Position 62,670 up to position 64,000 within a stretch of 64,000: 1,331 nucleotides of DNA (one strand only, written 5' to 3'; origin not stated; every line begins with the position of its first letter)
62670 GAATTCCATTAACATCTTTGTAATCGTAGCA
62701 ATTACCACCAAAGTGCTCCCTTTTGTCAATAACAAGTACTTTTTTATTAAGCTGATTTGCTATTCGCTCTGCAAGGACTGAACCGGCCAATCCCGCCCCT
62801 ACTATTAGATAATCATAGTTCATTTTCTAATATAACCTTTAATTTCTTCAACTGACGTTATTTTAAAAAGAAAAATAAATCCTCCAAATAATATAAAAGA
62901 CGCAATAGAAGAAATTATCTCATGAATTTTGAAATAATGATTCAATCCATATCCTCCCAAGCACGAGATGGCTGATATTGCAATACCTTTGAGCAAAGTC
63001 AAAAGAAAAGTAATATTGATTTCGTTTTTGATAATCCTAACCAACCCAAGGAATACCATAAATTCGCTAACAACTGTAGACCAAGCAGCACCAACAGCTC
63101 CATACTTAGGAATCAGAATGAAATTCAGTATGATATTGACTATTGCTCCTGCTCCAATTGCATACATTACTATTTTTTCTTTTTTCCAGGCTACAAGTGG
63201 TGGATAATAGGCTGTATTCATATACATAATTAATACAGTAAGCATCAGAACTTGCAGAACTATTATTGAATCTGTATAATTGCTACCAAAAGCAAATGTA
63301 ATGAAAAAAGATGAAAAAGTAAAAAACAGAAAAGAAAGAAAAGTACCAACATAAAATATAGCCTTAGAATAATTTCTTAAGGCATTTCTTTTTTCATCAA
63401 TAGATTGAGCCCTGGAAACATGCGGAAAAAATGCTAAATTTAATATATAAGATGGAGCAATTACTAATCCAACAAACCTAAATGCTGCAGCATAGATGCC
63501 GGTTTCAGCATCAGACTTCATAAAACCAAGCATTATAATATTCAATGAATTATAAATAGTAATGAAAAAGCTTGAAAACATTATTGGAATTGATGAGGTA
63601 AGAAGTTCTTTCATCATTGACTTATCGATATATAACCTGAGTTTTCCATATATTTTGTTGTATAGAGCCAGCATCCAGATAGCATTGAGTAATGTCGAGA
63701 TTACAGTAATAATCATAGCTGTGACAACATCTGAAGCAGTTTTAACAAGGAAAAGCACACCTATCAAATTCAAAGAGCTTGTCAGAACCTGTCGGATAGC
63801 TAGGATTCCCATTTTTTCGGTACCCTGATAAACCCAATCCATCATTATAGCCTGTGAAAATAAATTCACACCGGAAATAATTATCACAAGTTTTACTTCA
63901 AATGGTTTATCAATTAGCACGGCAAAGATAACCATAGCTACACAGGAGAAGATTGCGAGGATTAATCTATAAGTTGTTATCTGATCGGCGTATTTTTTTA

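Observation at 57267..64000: Complete actinobacterial-type polyprenyl-phospho-D-arabinofuranose (DPA) donor pathway, co-operonic with UDP-Galf mutase and a Wzx flippase, in a T9SS-bearing FCB-group genome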

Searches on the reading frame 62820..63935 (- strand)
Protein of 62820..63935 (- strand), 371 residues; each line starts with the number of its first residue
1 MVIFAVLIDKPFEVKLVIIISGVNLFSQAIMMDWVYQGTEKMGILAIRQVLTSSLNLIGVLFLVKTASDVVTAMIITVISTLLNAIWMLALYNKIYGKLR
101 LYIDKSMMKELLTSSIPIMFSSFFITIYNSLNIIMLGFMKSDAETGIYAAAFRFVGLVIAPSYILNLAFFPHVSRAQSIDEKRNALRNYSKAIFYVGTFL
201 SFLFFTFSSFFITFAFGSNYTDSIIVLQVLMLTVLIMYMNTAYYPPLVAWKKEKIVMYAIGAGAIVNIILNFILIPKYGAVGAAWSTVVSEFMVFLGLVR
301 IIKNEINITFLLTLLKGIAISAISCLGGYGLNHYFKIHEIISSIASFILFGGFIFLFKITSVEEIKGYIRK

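Call 3: search_protein_families(library=pfam, proteins=[window:62820-63935:-], max_evalue=0.01)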
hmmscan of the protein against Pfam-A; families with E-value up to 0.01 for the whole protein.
window:62820-63935:- (371 aa): 2 families
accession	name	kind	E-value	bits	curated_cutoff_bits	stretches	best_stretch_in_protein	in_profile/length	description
PF01943.22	Polysacc_synt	-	3.7e-21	76.2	28.2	1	2-176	97-273/274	Polysaccharide biosynthesis protein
PF13440.11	Polysacc_synt_3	-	1.8e-08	34.4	23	1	44-224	113-292/293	Polysaccharide biosynthesis protein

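Call 4: search_protein_families(library=ncbifam, proteins=[window:62820-63935:-], max_evalue=0.01)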
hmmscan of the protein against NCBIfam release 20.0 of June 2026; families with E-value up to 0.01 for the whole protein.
window:62820-63935:- (371 aa): 4 families
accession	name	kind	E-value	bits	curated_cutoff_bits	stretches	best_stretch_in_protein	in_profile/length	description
TIGR00797.1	matE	subfamily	6.1e-10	38.5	147.4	1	117-309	1-201/396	MATE family efflux transporter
NF041871.1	Wzx_EPS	equivalog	2.7e-08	33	800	1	38-295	133-399/492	exopolysaccharide biosynthesis flippase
NF050818.1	PolSacchBiosHfsF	equivalog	2.2e-06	27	700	1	230-292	335-393/468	polysaccharide biosynthesis protein HfsF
TIGR01695.1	murJ_mviN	equivalog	0.0021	16.9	235.55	1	25-366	136-502/506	murein biosynthesis integral membrane protein MurJ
